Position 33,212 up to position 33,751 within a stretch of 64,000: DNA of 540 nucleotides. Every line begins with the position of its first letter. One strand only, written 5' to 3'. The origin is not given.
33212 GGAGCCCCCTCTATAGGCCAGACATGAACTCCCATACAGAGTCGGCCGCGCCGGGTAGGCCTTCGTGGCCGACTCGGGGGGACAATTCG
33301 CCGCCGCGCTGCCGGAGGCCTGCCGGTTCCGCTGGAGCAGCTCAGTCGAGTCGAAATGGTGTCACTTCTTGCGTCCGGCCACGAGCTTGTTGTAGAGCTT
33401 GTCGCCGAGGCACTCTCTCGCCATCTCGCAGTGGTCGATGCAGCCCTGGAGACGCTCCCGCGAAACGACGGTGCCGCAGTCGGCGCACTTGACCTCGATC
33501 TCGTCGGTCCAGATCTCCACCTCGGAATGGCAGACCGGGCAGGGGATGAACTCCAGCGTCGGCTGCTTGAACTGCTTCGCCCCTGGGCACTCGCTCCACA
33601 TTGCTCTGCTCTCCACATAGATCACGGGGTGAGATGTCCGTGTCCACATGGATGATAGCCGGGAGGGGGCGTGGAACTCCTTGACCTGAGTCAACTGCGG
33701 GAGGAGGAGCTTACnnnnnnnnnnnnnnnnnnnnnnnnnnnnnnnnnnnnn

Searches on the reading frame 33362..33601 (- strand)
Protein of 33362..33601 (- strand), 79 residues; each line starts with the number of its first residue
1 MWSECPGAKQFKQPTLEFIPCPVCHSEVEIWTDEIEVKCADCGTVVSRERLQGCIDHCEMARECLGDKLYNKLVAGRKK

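Call 4: search_protein_families(library=pfam, proteins=[window:33362-33601:-], max_evalue=0.01)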
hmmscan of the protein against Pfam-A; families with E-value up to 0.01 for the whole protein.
window:33362-33601:- (79 aa): 3 families
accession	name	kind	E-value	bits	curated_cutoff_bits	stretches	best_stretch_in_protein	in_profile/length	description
PF22747.2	Zn_ribbon_DUF2089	-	0.00067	20.2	27.6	1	21-46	1-22/32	DUF2089 zinc ribbon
PF08271.17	Zn_Ribbon_TF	-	0.0012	18.8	29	1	21-47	3-30/43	TFIIB zinc-binding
PF08792.16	A2L_zn_ribbon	-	0.0013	18.8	22.9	1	21-45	6-30/33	A2L zinc ribbon domain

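Call 5: search_protein_families(library=ncbifam, proteins=[window:33362-33601:-], max_evalue=0.01)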
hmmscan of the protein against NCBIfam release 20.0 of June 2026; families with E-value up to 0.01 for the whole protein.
window:33362-33601:- (79 aa): 1 family
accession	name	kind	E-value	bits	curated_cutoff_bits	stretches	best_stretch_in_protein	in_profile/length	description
NF047912.1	ECs_2282_CxxC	subfamily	0.00091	19.1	37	1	19-51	3-42/60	ECs_2282 family putative zinc-binding protein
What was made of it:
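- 33362..33601 (-): Small 8-Cys zinc-ribbon protein gene (79 aa), the divergent target of box 1. No Pfam or NCBIfam family reaches its cut-off (calls 4, 5).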

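Call 25: find_homologous_proteins(query=window:33362-33601:-, max_evalue=0.001)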
Query window:33362-33601:- (79 aa): 16 proteins with E <= 0.001 among 16 candidates.
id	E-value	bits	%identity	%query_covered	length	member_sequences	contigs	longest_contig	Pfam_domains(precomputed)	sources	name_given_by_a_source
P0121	2.5e-45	170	92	100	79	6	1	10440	-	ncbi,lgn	-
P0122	1.3e-39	151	81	97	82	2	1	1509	-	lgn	-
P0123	2.1e-39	151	78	100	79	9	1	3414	-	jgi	jgi:hypothetical protein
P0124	3.6e-38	147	78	99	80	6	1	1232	-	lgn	-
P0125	2.7e-37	144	79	99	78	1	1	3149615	-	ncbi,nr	ncbi:MAG: hypothetical protein JSV79_05125 [Armatimonadota bacterium]|nr:MAG: hypothetical protein J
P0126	7.4e-36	139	76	99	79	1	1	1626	-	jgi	jgi:hypothetical protein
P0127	9.6e-36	139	74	99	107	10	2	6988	-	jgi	jgi:hypothetical protein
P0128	8.7e-35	136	78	97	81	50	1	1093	-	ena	-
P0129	3.2e-33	131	71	100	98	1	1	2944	-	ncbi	-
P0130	1.1e-32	129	68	97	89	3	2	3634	-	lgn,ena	-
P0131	8.4e-31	123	66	97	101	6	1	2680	-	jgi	jgi:Zn finger protein HypA/HybF involved in hydrogenase expression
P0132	1.8e-29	119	66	100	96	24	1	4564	-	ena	-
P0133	2.4e-29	119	66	100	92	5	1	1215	-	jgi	-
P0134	2.3e-28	115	64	99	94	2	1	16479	-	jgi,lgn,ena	-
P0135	1.8e-23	100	59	100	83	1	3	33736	-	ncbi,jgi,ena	-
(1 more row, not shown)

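Call 52: predict_structure(alignment_id=A3)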
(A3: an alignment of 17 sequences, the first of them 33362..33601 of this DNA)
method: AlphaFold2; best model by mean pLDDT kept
length: 79 residues; sequences in the alignment: 17
mean_pLDDT: 75.0   pTM: 0.49
mean pLDDT of the five models: 75.0, 70.7, 70.6, 68.8, 66.5
residues with pLDDT >= 90: 6; 70-90: 46; 50-70: 25; < 50: 2
segments of 3 or more residues with pLDDT < 50: none
pLDDT, mean of each block of 10 residues (from residue 1): 59 81 89 82 79 66 74 69
secondary structure, 60 per line:
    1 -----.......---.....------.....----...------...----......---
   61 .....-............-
elements in order: H6-12 E16-20 E27-31 E36-38 E45-47 H52-57 H61-65 H67-78

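Call 53: search_protein_representatives(alignment_id=A3)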
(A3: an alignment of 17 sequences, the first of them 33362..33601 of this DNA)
Query: 17 sequences, 82 profile positions. Proteins with E-value up to 0.001 (for the whole library): 765; up to 1e-10: 188; up to 1e-30: 1. The best 150 are listed.
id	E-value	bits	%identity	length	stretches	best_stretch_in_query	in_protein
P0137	2.3e-35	136.5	-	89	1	3-80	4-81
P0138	5.2e-30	119.4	-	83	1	1-79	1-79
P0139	2.7e-24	101.1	-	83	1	2-77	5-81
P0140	2.8e-24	101.1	-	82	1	1-79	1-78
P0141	4.4e-24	100.4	-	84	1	1-77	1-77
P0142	2.1e-23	98.2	-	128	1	4-79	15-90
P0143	2.4e-23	98.1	-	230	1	3-79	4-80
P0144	2.3e-22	94.9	-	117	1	2-71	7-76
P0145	3.7e-22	94.3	-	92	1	3-79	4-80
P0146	3.7e-22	94.3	-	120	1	1-77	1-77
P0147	4.5e-22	94.0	-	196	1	3-77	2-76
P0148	4.5e-22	94.0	-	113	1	3-74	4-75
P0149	1.2e-21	92.6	-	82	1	1-79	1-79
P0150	1.8e-21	92.0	-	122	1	3-73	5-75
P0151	1.8e-21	92.0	-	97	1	4-78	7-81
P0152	2.8e-21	91.4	-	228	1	1-79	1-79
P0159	7.1e-21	90.1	-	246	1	3-73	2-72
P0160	7.6e-21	90.0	-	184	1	4-78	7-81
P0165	1.9e-20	88.7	-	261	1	3-73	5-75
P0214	1.4e-17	79.5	-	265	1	2-77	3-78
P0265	1.8e-13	66.4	-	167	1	4-75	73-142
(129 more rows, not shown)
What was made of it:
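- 33362..33601 (-): The family has 765 representative clusters at E<=1e-3 (call 53).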

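Call 54: search_protein_families(library=pfam, proteins=[P0143, P0152, P0159, P0165, P0214, P0147, P0160, P0137, P0142, P0265], max_evalue=0.01)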
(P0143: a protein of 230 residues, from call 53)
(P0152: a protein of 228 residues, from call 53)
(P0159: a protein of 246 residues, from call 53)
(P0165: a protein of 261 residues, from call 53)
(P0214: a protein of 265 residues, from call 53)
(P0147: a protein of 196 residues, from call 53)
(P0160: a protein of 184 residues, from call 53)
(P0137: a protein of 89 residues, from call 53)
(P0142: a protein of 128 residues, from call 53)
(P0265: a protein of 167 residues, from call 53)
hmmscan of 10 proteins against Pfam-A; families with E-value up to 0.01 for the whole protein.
P0143 (230 aa): 1 family
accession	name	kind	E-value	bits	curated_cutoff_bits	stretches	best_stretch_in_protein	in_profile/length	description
PF22191.2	IBR_1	-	0.0053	17.1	27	1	19-44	3-28/47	IBR domain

P0152 (228 aa): 1 family
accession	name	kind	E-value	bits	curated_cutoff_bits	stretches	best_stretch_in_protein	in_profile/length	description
PF01966.28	HD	-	2.7e-05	24.9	22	1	99-191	1-110/116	HD domain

P0159 (246 aa): 3 families
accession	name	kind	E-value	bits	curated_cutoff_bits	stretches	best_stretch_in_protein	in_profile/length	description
PF13248.11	Zn_ribbon_3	-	0.0034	17.2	27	0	16-27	1-11/26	zinc-ribbon domain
PF12773.13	DZR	-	0.0039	17.8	27.3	1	15-53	10-41/45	Double zinc ribbon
PF24460.1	DUF7575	-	0.0084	15.9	28.5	0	16-28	2-14/28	Domain of unknown function (DUF7575)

P0165 (261 aa): 2 families
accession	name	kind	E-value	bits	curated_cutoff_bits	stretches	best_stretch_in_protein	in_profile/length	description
PF01814.28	Hemerythrin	-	8.3e-17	62.3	25.3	1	92-235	5-127/127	Hemerythrin HHE cation binding domain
PF09723.15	Zn_ribbon_8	-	0.0026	18.2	34.4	1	23-50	8-39/41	Zinc ribbon domain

P0214 (265 aa): 0 families

P0147 (196 aa): 1 family
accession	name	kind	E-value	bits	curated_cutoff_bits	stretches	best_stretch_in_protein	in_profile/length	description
PF18439.7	zf_UBZ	-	0.0056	16.8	25.6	0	18-30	3-15/32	Ubiquitin-Binding Zinc Finger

P0160 (184 aa): 1 family
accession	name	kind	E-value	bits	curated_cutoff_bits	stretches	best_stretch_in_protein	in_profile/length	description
PF13328.12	HD_4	-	0.0082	16.3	27.2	0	102-174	17-83/156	HD domain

P0137 (89 aa): 1 family
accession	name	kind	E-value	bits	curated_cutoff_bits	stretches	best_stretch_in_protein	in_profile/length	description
PF22191.2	IBR_1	-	0.0034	17.7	27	1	18-45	2-29/47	IBR domain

P0142 (128 aa): 1 family
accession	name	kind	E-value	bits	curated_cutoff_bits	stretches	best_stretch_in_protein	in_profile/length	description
PF17848.7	Zn_ribbon_ACC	-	2.3e-05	24.9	24.5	1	47-62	1-16/26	Acetyl-CoA carboxylase zinc finger domain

P0265 (167 aa): 8 families
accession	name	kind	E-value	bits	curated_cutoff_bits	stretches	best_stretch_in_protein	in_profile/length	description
PF10006.14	DUF2249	-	1.9e-07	31.2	29.5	1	4-65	1-69/70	Uncharacterized conserved protein (DUF2249)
PF24460.1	DUF7575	-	0.00031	20.5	28.5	0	87-98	3-14/28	Domain of unknown function (DUF7575)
PF24458.1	DUF7573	-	0.00069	20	30.2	1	88-111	12-36/39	Domain of unknown function (DUF7573)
PF06746.16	DUF1216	-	0.0016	18.9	21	1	119-162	41-83/134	Protein of unknown function (DUF1216)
PF24463.1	DUF7577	-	0.0032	17.5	28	0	87-99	2-14/27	Domain of unknown function (DUF7577)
PF13248.11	Zn_ribbon_3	-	0.0063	16.4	27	0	89-97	18-26/26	zinc-ribbon domain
PF12773.13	DZR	-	0.0082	16.7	27.3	0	90-124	15-43/45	Double zinc ribbon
PF13240.11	Zn_Ribbon_1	-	0.0084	16.3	25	0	89-97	1-9/23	zinc-ribbon domain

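Call 56: fold_search(model_id=the predicted structure, library=pdb)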
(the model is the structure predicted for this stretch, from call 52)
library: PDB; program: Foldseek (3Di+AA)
matches with E <= 10: 117; with E <= 0.001: 0
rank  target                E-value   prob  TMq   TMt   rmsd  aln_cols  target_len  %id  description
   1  9e71_BY               3.4e-01  0.97  0.40  0.48   1.8        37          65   24  Cryo-EM structure of the Pyrobaculum calidifontis 70S ribosome (released 2024-11-20)
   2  9a8d                  4.4e-01  0.87  0.35  0.05   2.9        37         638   19  Integrative model of SARS-CoV-2 Replicase polyprotein 1ab (released 2024-02-16)
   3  4bts_A6               6.9e-01  0.30  0.30  0.30   6.9        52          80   17  THE CRYSTAL STRUCTURE OF THE EUKARYOTIC 40S RIBOSOMAL SUBUNIT IN COMPLEX WITH EIF1 AND EIF1A (released 2013-07-17)
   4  9qm9_A                8.9e-01  0.85  0.38  0.40   2.3        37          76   19  TMEM55B tandem RING-like domains in complex with RILPL1 C-terminal peptide (released 2025-08-20)
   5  7oyb_b2               8.9e-01  0.21  0.28  0.28   3.9        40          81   25  Cryo-EM structure of the 6 hpf zebrafish embryo 80S ribosome (released 2022-07-13)
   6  6sc9_A                9.5e-01  0.41  0.35  0.09   7.9        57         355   19  dAb3/HOIP-RBR-HOIPIN-8 (released 2019-11-27)
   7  1qxf_MODEL_1_A        1.1e+00  0.75  0.38  0.50   1.8        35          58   31  SOLUTION STRUCTURE OF 30S RIBOSOMAL PROTEIN S27E FROM ARCHAEOGLOBUS FULGIDUS: GR2, A NESG TARGET PROTEIN (released 2003-09-16)
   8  9kbo_A                1.1e+00  0.72  0.38  0.12   3.0        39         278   26  Crystal structure of human Shiftless (SFL) containing phosphorylation sites Ser249, Thr250, Thr253 and Ser256 (released 2025-11-19)
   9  9znf_BX               1.2e+00  0.80  0.37  0.47   1.7        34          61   20  Cryo-EM structure of the Methanosarcina acetivorans 70S ribosome in complex with SriA and SriB (released 2026-01-28)
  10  9kbo_B                1.2e+00  0.75  0.37  0.12   2.3        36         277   25  Crystal structure of human Shiftless (SFL) containing phosphorylation sites Ser249, Thr250, Thr253 and Ser256 (released 2025-11-19)
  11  7zhg_W                1.3e+00  0.80  0.38  0.48   1.8        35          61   20  High-resolution cryo-EM structure of Pyrococcus abyssi 30S ribosomal subunit bound to mRNA and initiator tRNA anticodo (released 2022-06-29)
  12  7exm_A                1.3e+00  0.69  0.33  0.11   2.9        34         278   20  The N-terminal crystal structure of SARS-CoV-2 NSP2 (released 2021-06-16)
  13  8ova_AW               1.4e+00  0.63  0.37  0.35   1.9        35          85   26  CRYO-EM STRUCTURE OF TRYPANOSOMA BRUCEI PROCYCLIC FORM 80S RIBOSOME : PARENTAL STRAIN (released 2023-11-29)
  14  6sc5_A                1.4e+00  0.23  0.36  0.09  10.0        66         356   20  dAb3/HOIP-RBR-Ligand2 (released 2019-11-27)
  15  8oqh_B                1.5e+00  0.77  0.39  0.39   2.2        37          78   19  Structure of the cytosolic domain of lysosome-associated TMEM55B (released 2023-11-29)
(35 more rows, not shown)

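Call 62: find_encoding_contigs(protein=P0135, flank=4000, max_places=3)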
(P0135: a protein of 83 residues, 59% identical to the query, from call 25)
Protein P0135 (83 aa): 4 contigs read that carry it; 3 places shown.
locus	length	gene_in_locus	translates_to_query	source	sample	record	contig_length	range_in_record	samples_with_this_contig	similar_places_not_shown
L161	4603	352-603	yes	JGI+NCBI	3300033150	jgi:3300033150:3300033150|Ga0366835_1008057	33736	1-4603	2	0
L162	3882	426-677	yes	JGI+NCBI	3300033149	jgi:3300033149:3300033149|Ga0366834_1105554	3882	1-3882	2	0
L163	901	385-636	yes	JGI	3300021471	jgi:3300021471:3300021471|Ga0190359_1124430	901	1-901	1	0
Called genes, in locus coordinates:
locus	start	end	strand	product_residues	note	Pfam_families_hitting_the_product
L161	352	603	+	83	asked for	-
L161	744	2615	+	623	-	PF03063:Prismane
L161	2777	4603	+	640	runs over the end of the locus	PF00330:Aconitase, PF00694:Aconitase_C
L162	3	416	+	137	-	?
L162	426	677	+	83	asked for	-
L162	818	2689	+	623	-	PF03063:Prismane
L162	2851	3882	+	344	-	?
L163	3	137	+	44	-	?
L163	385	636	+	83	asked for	-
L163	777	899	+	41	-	?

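Call 63: find_encoding_contigs(protein=P0134, flank=4000, max_places=3)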
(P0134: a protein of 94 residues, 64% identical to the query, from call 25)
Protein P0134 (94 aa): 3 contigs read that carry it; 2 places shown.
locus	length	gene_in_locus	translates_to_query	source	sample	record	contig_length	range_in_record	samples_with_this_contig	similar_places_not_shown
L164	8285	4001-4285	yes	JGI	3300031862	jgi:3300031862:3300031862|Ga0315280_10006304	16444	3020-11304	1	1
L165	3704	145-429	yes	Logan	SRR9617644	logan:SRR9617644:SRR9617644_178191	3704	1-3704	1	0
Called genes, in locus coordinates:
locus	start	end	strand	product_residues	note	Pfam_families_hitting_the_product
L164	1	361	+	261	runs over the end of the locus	PF13428:TPR_14 (faint), PF07719:TPR_2 (faint), PF13174:TPR_6 (faint), PF13424:TPR_12 (faint), PF13414:TPR_11 (faint), PF13431:TPR_17 (faint), PF13432:TPR_16, PF14559:TPR_19, +4 more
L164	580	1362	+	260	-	PF13828:DUF4190 (faint), PF07596:SBP_bac_10 (faint)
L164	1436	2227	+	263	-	-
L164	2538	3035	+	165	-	PF02082:Rrf2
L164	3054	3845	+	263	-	PF12837:Fer4_6, PF13237:Fer4_10, PF00037:Fer4 (weak), PF12838:Fer4_7 (weak), PF13187:Fer4_9 (faint), PF14697:Fer4_21 (weak), PF27217:AF_0155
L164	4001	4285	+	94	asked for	-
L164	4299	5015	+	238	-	PF01077:NIR_SIR, PF12838:Fer4_7 (weak), PF13187:Fer4_9 (weak), PF00037:Fer4 (weak), PF12837:Fer4_6 (weak)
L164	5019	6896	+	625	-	PF03063:Prismane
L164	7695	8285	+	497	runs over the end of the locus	-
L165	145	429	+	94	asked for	-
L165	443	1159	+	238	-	PF01077:NIR_SIR, PF12838:Fer4_7 (weak), PF13187:Fer4_9 (weak), PF00037:Fer4 (weak), PF12837:Fer4_6 (weak)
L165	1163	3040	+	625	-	PF03063:Prismane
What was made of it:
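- Tried and rejected: I replaced it with contig look-ups (calls 62, 63).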

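Call 65: search_protein_families(library=ncbifam, proteins=[L161:744-2615:+, L164:5019-6896:+, L164:2538-3035:+, L164:3054-3845:+, L164:4299-5015:+], max_evalue=0.00001)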
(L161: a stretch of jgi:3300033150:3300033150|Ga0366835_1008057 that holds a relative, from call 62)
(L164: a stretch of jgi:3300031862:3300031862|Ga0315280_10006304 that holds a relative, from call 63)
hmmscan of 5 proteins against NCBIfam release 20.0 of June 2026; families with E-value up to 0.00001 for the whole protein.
L161:744-2615:+ (623 aa): 4 families
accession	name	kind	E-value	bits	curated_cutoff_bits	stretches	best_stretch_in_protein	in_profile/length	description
TIGR01702.1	CO_DH_cata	equivalog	1.2e-235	783.5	478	1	6-623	1-621/621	anaerobic carbon-monoxide dehydrogenase catalytic subunit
NF003658.0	PRK05290.1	equivalog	4.5e-15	55.3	367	1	328-587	302-526/546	hydroxylamine reductase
TIGR01703.1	hybrid_clust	equivalog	7.2e-15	54.5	360.8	1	330-587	288-504/522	hydroxylamine reductase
TIGR00314.1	cdhA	equivalog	2e-09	35.9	781.3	0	38-103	61-122/784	CO dehydrogenase/acetyl-CoA synthase complex subunit alpha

L164:5019-6896:+ (625 aa): 4 families
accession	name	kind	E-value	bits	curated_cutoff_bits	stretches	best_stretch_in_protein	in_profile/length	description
TIGR01702.1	CO_DH_cata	equivalog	1.1e-229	763.7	478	1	7-625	1-621/621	anaerobic carbon-monoxide dehydrogenase catalytic subunit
TIGR01703.1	hybrid_clust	equivalog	8.4e-12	44.4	360.8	1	310-590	267-505/522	hydroxylamine reductase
TIGR00314.1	cdhA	equivalog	4.9e-10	37.9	781.3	0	46-102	65-120/784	CO dehydrogenase/acetyl-CoA synthase complex subunit alpha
NF003658.0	PRK05290.1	equivalog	2.7e-09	36.2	367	1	311-583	284-520/546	hydroxylamine reductase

L164:2538-3035:+ (165 aa): 7 families
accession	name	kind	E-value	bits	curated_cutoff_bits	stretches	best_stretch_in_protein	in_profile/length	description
TIGR00738.1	rrf2_super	superfamily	2.5e-30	105.1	73.3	1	5-130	4-131/132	Rrf2 family transcriptional regulator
TIGR02944.1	suf_reg_Xantho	equivalog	6.1e-23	81.6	110.65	1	4-129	4-130/130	SUF system Fe-S cluster assembly regulator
TIGR02010.1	IscR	equivalog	3e-19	69.2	207.55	1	7-130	6-130/135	Fe-S cluster assembly transcriptional regulator IscR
NF008886.0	PRK11920.1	equivalog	8.7e-15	54.7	193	1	5-132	4-133/153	iron-responsive transcriptional regulator RirA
NF008110.0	PRK10857.1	equivalog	1.8e-14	53.8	275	1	8-131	7-131/164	Fe-S cluster assembly transcriptional regulator IscR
NF047409.1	Cys_reg_CymR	equivalog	2.9e-12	46.9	195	1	5-132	4-126/139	cysteine metabolism transcriptional regulator CymR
NF008240.0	PRK11014.1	equivalog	5.4e-11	42.7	182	1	8-134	7-132/141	nitric oxide-sensing transcriptional repressor NsrR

L164:3054-3845:+ (263 aa): 18 families
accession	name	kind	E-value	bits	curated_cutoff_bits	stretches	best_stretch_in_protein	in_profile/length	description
NF040864.1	HgcB_ferredoxin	equivalog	1.2e-09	37.9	99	1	10-65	9-64/93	mercury methylation ferredoxin HgcB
NF005506.0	PRK07118.1-5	equivalog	2.6e-08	33.6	388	0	8-39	163-194/279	Fe-S cluster domain-containing protein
NF040770.1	hetero_SS_HdrA2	exception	5.1e-08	31.5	1100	1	10-70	572-631/777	CoB-CoM heterodisulfide reductase HdrA2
TIGR02179.1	PorD_KorD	subfamily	7.2e-08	32.4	60.05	1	12-65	22-75/78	2-oxoacid:acceptor oxidoreductase, delta subunit, pyruvate/2-ketoisovalerate family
TIGR01944.1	rnfB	subfamily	7.6e-08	32.1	68.7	1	5-70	103-168/190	RnfABCDGE type electron transport complex subunit B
NF038196.1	ferrodoxin_EFR1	subfamily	1.4e-07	31.8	75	1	9-67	179-234/242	EFR1 family ferrodoxin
TIGR02700.1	flavo_MJ0208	hypoth_equivalog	1.4e-07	31.1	251.35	1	5-63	138-195/234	dihydromethanopterin reductase (acceptor)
NF043039.1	HgcAB_like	equivalog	1.9e-07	31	285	1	5-62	290-349/350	HgcAB-like fusion protein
NF043069.1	T4HPD_activ_SAM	equivalog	2e-06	27.4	425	1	6-62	42-97/299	trans-4-hydroxy-L-proline dehydratase activase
NF045766.1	PhenlGlyoxDHPadI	equivalog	2.2e-06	26.7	700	1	5-68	76-139/443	NADH-dependent phenylglyoxylate dehydrogenase subunit beta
TIGR03294.1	FrhG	equivalog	2.5e-06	27.4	245.5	1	12-61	171-219/228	coenzyme F420 hydrogenase subunit gamma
TIGR02912.1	sulfite_red_C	equivalog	3e-06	26.5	324.1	1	11-63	165-219/314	sulfite reductase subunit C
NF005505.0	PRK07118.1-4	equivalog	3.3e-06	26.8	378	1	16-68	142-194/265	Fe-S cluster domain-containing protein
NF041836.1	rnfB_Methano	equivalog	3.4e-06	26.7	445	1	17-68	143-194/265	Rnf electron transport complex subunit RnfB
NF041891.1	hdrA_Methbact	equivalog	5e-06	25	1300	1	8-69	565-625/762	ferredoxin:CoB-CoM heterodisulfide reductase subunit HdrA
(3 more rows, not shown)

L164:4299-5015:+ (238 aa): 7 families
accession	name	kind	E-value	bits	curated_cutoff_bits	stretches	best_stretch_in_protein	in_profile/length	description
TIGR02912.1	sulfite_red_C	equivalog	2.6e-19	69.3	324.1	1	77-197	133-258/314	sulfite reductase subunit C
TIGR02700.1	flavo_MJ0208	hypoth_equivalog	2.7e-08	33.4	251.35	1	110-164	145-199/234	dihydromethanopterin reductase (acceptor)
TIGR02064.1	dsrA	equivalog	3.9e-08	32.6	392.85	1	33-221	160-358/402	dissimilatory-type sulfite reductase subunit alpha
TIGR02066.1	dsrB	equivalog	8.6e-07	28.3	341.5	1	80-219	143-301/341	dissimilatory-type sulfite reductase subunit beta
TIGR00402.1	napF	equivalog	1.8e-06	28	102.2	0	139-166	32-59/149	ferredoxin-type protein NapF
TIGR03294.1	FrhG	equivalog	9e-06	25.6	245.5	0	112-157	173-218/228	coenzyme F420 hydrogenase subunit gamma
NF043069.1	T4HPD_activ_SAM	equivalog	9.5e-06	25.2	425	0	87-158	26-96/299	trans-4-hydroxy-L-proline dehydratase activase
